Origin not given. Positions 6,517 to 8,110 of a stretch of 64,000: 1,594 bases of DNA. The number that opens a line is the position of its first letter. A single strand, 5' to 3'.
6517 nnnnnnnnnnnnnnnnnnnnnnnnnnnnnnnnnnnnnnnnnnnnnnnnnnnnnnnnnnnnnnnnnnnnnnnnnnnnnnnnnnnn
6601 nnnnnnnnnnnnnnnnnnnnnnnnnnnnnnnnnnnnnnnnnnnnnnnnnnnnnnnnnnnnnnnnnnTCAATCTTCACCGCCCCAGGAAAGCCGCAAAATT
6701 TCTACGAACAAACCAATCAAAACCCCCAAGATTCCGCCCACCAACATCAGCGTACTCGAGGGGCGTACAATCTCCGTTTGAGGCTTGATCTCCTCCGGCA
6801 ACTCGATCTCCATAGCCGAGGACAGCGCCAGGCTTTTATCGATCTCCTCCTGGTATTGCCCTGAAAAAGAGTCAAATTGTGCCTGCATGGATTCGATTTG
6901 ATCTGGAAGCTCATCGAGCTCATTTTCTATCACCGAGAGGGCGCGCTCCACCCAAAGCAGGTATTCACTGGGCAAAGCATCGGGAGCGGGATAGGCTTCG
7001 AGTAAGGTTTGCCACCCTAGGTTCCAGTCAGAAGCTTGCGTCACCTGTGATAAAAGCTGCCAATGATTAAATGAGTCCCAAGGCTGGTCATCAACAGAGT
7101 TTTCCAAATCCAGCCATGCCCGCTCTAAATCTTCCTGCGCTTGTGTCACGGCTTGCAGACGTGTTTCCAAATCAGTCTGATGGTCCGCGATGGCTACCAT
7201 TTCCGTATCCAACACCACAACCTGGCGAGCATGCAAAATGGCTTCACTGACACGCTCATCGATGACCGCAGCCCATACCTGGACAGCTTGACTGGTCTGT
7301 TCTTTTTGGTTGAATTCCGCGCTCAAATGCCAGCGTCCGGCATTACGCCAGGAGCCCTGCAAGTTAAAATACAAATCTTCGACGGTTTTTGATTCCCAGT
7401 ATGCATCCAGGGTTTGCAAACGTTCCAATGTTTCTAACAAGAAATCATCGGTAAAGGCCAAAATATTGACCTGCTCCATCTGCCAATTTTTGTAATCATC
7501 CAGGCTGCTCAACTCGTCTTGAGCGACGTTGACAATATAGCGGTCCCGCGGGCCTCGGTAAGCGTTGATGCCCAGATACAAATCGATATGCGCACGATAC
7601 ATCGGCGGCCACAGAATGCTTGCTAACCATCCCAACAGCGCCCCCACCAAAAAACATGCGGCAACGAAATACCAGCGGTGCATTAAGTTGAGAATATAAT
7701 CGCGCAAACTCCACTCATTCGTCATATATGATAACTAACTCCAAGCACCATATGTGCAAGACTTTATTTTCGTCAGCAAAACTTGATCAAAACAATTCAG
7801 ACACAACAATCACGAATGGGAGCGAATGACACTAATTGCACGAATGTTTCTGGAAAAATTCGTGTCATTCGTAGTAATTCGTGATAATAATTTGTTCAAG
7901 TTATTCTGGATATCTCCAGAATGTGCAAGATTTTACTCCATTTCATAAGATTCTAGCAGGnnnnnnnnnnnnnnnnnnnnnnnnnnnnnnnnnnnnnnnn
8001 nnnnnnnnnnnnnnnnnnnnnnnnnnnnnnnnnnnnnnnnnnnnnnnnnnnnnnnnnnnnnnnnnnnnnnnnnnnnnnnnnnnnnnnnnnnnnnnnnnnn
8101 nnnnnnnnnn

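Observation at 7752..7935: Hairpin-bearing element of about 150 nt flanked by a 15-bp direct repeat (14 of 15 identical), looking like an insertion with target duplication; a second copy lies at 43618..43715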

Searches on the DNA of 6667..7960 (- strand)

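Call 31: search_rna_families(source=window, start=7700, end=7960, threshold=evalue, max_evalue=10)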
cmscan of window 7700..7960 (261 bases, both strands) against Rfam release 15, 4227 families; matches with E-value up to 10: 6.
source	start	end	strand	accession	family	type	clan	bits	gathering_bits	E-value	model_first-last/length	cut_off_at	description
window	7803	7889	+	RF00841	mir-384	Gene; miRNA;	-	16.4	72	3.6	1-88/88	no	mir-384 microRNA precursor family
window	7810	7884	+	RF04128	MIR8562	Gene; miRNA;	-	15.2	211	1.3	1-242/242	no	MIR8562 microRNA precursor family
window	7900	7960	-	RF00198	SL1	Gene;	CL00020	14.9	75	2.6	37-103/103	5'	SL1 RNA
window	7758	7885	+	RF02316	TtnuHACA9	Gene; snRNA; snoRNA; HACA-box;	-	14.7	100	7.3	1-135/135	no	Tetrahymena snoRNA TtnuHACA9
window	7768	7907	-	RF04128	MIR8562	Gene; miRNA;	-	13.7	211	2.9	53-197/242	no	MIR8562 microRNA precursor family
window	7700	7795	-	RF01894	PCA3_2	Gene; lncRNA;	-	8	100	1.9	1-102/409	3'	Prostate cancer antigen RNA 3 conserved region 2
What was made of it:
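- On Any Rfam family: At the element only chance-level matches appear, with E above 1 (call 31).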

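Call 100: search_with_rna_model(model_id=R1, sources=[L137, L138, L139, L140, L141, L142, L143, L144, L145, L001], filters=default, max_evalue=10)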
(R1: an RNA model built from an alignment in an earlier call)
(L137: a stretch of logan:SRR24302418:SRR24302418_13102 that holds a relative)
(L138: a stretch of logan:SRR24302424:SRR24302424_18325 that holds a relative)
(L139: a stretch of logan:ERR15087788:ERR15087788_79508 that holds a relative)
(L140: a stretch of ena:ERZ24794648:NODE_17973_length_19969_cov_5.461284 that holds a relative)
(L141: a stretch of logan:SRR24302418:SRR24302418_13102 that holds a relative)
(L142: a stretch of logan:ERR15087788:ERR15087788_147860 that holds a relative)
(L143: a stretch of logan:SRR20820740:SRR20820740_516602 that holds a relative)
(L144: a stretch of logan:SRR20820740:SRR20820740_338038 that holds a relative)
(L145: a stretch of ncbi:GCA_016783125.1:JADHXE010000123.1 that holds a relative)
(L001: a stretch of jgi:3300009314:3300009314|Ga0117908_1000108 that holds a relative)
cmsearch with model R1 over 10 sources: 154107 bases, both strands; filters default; matches with E-value up to 10: 13.
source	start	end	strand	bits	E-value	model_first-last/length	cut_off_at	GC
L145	5737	5827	-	46.1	6.1e-10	1-83/83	no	0.37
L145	5737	5827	+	44.2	2e-09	1-83/83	no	0.37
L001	11183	11263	-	42.5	6.2e-09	1-83/83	no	0.38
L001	11183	11263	+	40.3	2.7e-08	1-83/83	no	0.38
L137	9828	9918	-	38.3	9.9e-08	1-83/83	no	0.37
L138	2294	2384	-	38.3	9.9e-08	1-83/83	no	0.37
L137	9828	9918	+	35.5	6e-07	1-83/83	no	0.37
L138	2294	2384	+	35.5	6e-07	1-83/83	no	0.37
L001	352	475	+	21.6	0.0051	1-83/83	no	0.45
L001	360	467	-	18.6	0.037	1-83/83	no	0.43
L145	2393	2451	+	15.6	0.26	1-83/83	no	0.46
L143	2854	2943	+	15.3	0.31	1-83/83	no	0.44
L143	2859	2936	-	15.3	0.32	1-83/83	no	0.47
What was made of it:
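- Only two copies were seen in 64 kb, and none elsewhere in about 130 kb from relatives (call 100).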
